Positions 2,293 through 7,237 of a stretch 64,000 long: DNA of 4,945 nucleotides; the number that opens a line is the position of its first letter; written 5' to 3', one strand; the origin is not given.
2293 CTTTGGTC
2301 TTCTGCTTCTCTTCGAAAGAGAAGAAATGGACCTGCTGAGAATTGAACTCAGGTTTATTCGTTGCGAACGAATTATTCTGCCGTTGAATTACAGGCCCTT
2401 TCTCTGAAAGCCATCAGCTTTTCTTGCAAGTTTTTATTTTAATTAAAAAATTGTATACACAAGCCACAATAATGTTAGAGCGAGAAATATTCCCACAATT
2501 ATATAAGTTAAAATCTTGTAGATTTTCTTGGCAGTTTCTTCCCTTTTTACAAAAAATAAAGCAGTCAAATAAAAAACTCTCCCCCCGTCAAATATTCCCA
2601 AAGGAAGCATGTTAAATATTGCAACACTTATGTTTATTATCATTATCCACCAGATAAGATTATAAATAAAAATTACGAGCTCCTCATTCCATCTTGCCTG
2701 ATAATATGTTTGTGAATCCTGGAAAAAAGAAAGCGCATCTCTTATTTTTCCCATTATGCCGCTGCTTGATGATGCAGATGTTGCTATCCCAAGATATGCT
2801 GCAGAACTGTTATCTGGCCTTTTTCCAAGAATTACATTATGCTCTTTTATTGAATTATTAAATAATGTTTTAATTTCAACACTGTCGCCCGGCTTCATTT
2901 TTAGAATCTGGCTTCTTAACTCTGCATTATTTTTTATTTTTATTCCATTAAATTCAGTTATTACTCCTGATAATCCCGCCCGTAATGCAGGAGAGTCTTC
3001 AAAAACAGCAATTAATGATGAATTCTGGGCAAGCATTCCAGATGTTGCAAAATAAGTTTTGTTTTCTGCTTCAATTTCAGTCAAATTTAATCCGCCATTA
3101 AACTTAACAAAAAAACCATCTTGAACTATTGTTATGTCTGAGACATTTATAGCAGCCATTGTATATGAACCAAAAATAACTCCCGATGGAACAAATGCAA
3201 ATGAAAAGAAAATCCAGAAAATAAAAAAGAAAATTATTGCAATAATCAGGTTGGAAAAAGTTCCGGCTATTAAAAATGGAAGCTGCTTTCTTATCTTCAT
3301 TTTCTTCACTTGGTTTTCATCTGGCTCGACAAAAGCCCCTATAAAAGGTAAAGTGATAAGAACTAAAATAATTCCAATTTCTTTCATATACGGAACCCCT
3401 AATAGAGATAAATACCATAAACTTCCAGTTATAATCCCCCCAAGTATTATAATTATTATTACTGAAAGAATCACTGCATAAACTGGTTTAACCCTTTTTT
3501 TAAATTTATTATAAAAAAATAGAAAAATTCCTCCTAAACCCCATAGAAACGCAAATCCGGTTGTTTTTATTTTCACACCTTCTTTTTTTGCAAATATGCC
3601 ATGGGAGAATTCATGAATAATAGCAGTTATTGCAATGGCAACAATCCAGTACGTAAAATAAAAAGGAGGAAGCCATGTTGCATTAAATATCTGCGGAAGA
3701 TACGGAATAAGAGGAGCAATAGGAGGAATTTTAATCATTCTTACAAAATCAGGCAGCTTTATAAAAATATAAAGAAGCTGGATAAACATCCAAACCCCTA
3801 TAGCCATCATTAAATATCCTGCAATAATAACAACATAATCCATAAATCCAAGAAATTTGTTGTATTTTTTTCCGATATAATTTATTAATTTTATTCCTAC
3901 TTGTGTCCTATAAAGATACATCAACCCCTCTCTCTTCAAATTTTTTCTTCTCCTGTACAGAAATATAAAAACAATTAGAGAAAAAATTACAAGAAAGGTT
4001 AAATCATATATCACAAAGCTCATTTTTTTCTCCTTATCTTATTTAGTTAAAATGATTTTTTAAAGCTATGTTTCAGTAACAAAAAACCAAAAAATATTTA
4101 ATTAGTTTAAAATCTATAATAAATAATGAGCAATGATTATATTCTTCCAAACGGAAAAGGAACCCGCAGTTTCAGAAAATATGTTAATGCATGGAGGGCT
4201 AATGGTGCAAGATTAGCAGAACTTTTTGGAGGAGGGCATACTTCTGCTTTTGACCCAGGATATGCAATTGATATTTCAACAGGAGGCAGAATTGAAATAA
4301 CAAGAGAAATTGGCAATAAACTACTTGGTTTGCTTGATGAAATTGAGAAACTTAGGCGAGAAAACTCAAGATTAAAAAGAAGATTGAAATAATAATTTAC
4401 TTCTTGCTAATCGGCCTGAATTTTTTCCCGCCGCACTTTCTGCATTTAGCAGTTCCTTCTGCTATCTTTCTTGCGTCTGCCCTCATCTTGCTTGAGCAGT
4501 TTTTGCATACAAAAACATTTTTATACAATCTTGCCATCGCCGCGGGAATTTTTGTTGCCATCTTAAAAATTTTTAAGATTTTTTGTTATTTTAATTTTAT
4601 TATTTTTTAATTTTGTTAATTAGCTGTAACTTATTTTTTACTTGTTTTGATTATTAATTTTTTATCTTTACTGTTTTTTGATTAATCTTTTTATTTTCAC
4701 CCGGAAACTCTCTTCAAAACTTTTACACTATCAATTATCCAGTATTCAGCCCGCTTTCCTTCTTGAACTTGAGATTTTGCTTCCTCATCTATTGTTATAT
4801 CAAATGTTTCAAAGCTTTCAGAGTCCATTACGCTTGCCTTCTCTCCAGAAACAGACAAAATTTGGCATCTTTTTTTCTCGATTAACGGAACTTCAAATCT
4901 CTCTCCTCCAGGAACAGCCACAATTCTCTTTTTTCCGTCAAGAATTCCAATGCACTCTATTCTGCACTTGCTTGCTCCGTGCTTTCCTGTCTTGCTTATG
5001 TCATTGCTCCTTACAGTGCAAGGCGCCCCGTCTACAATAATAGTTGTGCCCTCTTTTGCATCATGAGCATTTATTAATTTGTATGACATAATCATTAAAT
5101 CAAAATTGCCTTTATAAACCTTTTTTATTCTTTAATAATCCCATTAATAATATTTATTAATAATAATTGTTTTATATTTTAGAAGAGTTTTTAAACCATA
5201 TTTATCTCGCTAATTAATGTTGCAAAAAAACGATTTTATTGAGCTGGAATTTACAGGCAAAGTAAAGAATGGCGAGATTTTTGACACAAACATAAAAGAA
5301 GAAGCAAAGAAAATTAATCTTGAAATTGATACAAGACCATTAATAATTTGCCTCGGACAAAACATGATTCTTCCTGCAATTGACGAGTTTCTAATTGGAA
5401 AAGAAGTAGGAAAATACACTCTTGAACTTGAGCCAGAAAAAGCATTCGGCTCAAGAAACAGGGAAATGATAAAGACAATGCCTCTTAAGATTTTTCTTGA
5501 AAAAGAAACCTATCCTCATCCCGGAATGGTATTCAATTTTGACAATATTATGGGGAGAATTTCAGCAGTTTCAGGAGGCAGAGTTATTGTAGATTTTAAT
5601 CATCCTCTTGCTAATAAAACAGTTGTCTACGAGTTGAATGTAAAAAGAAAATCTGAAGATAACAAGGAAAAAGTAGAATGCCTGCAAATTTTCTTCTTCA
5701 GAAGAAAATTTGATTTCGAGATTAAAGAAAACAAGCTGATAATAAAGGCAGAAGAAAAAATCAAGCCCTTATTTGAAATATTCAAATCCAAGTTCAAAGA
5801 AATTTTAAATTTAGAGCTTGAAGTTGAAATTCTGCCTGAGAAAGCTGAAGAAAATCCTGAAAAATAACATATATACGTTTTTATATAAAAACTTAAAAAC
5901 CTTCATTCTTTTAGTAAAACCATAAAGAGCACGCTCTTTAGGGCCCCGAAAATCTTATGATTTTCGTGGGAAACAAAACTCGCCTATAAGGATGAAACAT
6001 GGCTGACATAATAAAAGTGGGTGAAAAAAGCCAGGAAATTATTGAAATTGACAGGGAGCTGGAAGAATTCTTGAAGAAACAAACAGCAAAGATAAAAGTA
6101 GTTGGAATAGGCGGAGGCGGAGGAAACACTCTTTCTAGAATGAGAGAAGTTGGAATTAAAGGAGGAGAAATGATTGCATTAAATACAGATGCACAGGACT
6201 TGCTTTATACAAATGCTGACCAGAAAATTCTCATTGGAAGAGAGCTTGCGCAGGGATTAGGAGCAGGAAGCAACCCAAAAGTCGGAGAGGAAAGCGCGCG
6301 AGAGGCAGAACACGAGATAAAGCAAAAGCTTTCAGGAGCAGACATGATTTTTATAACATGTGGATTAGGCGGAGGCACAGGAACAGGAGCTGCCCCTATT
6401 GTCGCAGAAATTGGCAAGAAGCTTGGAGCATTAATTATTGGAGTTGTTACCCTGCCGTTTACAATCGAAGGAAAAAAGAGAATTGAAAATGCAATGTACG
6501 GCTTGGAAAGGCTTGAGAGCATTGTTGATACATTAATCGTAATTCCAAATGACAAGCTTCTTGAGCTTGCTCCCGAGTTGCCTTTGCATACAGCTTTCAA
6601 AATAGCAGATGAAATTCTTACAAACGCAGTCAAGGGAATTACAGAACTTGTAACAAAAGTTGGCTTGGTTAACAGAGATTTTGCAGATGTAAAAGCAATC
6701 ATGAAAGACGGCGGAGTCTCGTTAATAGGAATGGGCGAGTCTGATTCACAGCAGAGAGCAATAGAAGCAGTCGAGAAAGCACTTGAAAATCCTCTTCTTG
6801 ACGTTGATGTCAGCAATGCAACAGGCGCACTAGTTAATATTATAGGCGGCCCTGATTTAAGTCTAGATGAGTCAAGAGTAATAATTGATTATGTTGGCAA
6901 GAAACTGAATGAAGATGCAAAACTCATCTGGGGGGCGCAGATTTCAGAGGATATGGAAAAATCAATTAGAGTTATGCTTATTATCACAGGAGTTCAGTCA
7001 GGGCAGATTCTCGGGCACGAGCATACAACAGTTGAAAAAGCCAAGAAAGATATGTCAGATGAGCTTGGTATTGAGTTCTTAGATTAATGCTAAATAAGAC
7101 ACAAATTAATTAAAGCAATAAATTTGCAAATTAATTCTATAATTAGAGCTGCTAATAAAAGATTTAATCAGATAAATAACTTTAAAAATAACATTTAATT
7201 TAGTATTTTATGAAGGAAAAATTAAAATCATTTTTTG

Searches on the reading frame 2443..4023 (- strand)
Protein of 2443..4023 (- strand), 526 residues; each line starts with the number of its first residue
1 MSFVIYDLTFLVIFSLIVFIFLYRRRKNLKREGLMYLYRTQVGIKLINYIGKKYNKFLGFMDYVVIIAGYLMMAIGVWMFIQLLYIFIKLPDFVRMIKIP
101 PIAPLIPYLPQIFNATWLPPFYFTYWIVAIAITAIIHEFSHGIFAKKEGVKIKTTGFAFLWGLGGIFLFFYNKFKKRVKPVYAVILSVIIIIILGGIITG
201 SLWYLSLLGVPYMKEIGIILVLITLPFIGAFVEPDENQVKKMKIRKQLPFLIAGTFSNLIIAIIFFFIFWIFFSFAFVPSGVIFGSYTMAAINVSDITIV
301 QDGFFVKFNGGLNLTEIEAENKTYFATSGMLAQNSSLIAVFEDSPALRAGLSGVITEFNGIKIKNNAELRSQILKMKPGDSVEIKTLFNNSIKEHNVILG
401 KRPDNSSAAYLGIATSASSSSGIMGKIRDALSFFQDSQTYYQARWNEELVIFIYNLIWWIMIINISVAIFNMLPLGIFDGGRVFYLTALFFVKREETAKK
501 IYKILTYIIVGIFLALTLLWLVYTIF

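Call 35: search_protein_families(library=pfam, proteins=[window:2443-4023:-], max_evalue=0.00001)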
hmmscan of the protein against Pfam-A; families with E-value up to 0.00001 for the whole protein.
window:2443-4023:- (526 aa): 2 families
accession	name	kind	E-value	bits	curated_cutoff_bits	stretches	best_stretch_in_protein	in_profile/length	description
PF02163.28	Peptidase_M50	-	8.2e-18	65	27.2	1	223-515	52-220/221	Peptidase family M50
PF13180.12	PDZ_2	-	1.4e-06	28.9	27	1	339-398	18-79/80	PDZ domain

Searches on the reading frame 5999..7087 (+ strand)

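Call 35: search_protein_families(library=pfam, proteins=[window:5999-7087:+], max_evalue=0.00001)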
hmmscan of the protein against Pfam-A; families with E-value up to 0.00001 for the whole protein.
window:5999-7087:+ (362 aa): 2 families
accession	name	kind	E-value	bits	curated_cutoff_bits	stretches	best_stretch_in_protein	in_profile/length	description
PF00091.31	Tubulin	-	3.6e-47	161.5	33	1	31-190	1-188/190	Tubulin/FtsZ family, GTPase domain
PF12327.13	FtsZ_C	-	1.9e-31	108.7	27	1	239-333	1-95/95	FtsZ family, C-terminal domain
